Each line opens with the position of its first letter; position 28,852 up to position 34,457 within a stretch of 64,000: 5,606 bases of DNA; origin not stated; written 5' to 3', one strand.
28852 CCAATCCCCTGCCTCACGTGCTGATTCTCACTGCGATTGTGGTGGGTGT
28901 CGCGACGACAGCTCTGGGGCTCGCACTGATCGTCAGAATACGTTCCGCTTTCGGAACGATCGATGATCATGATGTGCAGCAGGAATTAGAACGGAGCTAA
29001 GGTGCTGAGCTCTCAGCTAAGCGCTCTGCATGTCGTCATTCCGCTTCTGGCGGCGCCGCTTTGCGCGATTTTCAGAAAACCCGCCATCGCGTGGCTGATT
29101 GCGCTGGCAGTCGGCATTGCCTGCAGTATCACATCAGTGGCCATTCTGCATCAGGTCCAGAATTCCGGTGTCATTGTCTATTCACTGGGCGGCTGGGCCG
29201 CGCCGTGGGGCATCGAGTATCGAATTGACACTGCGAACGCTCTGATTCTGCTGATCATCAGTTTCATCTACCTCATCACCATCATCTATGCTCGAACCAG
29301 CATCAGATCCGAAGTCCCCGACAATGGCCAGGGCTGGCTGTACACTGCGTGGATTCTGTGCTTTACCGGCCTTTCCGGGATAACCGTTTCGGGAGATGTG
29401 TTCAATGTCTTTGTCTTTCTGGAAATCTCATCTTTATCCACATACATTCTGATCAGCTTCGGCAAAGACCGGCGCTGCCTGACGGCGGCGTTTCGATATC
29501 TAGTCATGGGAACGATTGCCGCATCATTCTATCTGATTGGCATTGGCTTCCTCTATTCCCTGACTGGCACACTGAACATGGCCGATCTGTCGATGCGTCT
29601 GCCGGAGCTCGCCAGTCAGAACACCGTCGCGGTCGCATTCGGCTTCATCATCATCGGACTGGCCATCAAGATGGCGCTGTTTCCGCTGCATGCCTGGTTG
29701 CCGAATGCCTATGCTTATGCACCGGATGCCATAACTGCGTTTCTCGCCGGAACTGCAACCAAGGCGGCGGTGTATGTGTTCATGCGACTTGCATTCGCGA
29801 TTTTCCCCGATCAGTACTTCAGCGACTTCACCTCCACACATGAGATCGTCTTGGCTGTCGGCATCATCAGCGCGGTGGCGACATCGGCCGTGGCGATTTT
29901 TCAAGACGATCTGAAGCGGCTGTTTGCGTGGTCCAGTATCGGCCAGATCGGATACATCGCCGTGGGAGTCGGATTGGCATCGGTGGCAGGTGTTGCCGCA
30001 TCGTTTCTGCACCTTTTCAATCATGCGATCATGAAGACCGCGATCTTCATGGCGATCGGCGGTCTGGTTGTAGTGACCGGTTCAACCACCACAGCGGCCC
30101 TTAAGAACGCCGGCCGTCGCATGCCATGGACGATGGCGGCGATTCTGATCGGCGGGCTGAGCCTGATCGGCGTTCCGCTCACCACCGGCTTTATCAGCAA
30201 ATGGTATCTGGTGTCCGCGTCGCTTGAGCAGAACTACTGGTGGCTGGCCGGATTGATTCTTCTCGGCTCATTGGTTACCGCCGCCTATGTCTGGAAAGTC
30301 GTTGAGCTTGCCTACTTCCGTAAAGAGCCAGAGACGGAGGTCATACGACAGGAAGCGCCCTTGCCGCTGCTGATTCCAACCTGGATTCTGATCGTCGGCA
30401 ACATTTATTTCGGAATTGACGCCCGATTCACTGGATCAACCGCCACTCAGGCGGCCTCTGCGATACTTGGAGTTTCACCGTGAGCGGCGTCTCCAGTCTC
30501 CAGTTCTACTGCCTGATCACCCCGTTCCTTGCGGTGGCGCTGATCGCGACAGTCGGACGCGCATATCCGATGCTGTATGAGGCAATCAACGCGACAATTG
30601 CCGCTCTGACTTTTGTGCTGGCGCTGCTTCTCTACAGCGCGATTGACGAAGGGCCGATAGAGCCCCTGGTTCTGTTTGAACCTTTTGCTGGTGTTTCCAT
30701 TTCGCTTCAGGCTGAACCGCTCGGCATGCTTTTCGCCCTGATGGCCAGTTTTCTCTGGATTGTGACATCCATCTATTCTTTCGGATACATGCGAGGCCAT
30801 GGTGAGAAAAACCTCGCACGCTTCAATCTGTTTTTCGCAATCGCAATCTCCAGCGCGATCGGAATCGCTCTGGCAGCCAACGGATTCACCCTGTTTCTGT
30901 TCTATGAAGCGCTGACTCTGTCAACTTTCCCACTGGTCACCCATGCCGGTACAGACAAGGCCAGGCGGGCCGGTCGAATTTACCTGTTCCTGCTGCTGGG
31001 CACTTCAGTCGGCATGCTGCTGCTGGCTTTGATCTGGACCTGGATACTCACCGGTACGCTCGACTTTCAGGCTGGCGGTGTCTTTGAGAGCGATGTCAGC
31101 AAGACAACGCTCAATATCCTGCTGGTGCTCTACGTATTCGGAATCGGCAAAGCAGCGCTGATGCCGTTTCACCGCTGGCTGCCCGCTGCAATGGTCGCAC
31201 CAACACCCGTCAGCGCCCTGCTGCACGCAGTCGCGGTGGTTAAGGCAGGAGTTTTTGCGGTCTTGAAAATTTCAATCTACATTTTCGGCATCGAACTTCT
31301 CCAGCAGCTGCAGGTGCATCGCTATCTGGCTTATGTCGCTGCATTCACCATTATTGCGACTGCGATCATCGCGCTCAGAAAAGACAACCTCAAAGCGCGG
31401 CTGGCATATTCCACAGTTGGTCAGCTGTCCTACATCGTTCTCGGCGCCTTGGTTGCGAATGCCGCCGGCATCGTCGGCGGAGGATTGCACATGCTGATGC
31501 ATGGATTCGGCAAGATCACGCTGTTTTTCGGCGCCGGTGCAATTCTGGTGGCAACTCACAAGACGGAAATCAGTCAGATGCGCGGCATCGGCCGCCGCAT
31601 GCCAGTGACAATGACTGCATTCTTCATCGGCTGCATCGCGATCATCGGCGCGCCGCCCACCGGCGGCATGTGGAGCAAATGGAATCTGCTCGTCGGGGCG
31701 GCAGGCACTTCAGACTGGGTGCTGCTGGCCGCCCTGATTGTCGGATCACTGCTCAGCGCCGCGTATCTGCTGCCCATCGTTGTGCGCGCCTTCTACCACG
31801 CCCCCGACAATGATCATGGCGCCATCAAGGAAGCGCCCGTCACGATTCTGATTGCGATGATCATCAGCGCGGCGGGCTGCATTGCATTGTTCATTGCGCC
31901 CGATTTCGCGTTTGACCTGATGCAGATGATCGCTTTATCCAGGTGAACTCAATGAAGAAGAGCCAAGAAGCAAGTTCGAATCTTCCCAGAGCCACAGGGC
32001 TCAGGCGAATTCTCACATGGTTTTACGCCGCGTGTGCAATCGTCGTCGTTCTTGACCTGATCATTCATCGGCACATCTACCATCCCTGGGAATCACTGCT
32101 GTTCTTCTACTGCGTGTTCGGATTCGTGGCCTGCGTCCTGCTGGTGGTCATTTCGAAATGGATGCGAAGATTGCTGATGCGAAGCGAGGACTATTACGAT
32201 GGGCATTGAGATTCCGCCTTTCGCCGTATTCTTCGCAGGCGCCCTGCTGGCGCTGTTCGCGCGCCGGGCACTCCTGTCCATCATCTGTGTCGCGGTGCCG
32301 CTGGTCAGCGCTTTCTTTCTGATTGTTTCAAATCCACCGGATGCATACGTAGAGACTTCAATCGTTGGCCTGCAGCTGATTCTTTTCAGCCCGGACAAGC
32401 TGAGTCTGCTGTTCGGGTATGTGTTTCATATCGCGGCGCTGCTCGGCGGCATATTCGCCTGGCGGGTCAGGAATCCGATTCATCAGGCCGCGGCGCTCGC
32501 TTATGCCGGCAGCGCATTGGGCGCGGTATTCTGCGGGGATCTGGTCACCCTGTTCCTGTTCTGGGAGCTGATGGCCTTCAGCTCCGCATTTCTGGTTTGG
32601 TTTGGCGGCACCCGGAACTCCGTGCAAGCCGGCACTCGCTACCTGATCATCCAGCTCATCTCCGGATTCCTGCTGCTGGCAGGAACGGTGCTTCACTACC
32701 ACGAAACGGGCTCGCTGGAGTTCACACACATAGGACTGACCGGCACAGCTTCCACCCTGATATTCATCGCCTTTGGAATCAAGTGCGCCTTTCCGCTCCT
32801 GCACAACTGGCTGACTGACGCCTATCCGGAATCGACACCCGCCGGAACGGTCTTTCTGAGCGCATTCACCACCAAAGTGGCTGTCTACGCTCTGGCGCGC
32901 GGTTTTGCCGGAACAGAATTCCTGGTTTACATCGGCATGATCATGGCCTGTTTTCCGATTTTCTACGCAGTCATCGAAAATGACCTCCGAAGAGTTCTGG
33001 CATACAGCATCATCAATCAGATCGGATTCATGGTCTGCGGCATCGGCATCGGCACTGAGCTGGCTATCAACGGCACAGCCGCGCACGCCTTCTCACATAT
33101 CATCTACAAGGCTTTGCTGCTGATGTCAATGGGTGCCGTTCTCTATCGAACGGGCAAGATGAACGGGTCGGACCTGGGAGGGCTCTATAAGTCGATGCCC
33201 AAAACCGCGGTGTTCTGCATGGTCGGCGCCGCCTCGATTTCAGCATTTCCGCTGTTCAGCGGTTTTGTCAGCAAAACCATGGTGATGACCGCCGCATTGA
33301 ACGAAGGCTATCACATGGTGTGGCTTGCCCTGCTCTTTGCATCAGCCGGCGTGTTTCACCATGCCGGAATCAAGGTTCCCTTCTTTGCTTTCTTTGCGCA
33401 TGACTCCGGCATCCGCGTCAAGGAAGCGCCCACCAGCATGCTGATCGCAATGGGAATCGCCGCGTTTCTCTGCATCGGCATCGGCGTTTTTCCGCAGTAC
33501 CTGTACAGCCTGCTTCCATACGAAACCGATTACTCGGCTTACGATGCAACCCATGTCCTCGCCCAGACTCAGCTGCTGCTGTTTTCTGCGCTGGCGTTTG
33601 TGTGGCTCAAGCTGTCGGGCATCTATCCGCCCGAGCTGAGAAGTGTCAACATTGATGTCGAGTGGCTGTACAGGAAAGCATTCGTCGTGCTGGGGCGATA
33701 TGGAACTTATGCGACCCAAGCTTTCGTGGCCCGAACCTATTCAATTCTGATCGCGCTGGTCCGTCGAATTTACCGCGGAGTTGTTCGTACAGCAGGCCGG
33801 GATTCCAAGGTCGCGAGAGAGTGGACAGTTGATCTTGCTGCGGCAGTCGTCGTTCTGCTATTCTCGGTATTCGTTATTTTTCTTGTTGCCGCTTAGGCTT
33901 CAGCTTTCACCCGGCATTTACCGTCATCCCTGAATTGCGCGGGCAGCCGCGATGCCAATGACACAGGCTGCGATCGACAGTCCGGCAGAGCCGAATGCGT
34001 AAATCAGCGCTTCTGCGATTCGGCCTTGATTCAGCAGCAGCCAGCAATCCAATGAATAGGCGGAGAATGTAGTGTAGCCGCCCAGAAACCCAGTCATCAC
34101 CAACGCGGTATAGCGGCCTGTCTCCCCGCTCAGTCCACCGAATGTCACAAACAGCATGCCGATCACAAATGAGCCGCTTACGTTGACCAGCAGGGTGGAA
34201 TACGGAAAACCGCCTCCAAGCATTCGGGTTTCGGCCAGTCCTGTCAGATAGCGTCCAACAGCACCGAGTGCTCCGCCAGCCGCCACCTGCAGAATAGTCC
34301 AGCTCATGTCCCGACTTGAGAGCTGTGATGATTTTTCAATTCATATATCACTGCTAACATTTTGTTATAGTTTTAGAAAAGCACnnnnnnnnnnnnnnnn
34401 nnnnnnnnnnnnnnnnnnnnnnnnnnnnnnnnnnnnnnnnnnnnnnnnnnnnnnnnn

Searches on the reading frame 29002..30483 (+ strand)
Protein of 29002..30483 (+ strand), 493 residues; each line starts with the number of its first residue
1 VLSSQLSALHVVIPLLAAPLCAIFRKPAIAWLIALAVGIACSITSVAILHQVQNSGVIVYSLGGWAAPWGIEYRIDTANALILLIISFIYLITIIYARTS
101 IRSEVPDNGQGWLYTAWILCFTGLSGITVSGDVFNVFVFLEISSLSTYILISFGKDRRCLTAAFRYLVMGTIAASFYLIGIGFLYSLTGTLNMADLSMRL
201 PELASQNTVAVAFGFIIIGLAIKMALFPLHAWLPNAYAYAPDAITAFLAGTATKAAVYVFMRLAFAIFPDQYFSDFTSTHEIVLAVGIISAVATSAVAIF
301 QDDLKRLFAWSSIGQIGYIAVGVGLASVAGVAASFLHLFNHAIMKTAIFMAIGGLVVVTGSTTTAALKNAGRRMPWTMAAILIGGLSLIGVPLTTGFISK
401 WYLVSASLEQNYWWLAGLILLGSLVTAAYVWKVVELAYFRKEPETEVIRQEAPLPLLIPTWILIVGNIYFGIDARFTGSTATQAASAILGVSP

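Call 10: find_encoding_contigs(protein=window:29002-30483:+, flank=10000, max_places=2)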
Protein window:29002-30483:+ (493 aa): no gene with exactly this product is on record in the collection.

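Call 15: search_protein_families(library=pfam, proteins=[window:29002-30483:+], max_evalue=0.00001)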
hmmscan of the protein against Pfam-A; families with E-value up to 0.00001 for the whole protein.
window:29002-30483:+ (493 aa): 1 family
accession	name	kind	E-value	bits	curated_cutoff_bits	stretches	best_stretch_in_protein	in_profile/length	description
PF00361.26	Proton_antipo_M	-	2.4e-61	207.9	21.5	1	130-425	1-293/294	NADH:quinone oxidoreductase/Mrp antiporter, TM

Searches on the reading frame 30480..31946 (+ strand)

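Call 15: search_protein_families(library=pfam, proteins=[window:30480-31946:+], max_evalue=0.00001)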
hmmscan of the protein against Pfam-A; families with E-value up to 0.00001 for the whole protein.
window:30480-31946:+ (488 aa): 1 family
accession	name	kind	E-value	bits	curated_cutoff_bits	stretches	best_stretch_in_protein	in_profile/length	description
PF00361.26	Proton_antipo_M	-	3.3e-55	187.8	21.5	1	134-426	3-294/294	NADH:quinone oxidoreductase/Mrp antiporter, TM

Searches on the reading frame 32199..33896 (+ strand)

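Call 15: search_protein_families(library=pfam, proteins=[window:32199-33896:+], max_evalue=0.00001)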
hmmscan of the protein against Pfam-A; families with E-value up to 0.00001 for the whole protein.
window:32199-33896:+ (565 aa): 1 family
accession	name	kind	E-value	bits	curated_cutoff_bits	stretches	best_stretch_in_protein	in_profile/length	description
PF00361.26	Proton_antipo_M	-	4.9e-45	154.4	21.5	1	113-382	2-291/294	NADH:quinone oxidoreductase/Mrp antiporter, TM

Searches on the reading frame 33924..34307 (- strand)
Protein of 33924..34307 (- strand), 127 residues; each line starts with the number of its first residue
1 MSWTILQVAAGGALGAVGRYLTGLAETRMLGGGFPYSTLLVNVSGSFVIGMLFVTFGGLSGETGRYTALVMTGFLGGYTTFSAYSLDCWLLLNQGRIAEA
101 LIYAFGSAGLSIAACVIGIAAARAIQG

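Call 15: search_protein_families(library=pfam, proteins=[window:33924-34307:-], max_evalue=0.00001)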
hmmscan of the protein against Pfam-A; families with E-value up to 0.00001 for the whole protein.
window:33924-34307:- (127 aa): 1 family
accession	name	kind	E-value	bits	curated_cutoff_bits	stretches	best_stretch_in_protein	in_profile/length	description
PF02537.21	CRCB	-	2.5e-23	82.8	32.9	1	7-119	2-103/103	CrcB-like protein, Camphor Resistance (CrcB)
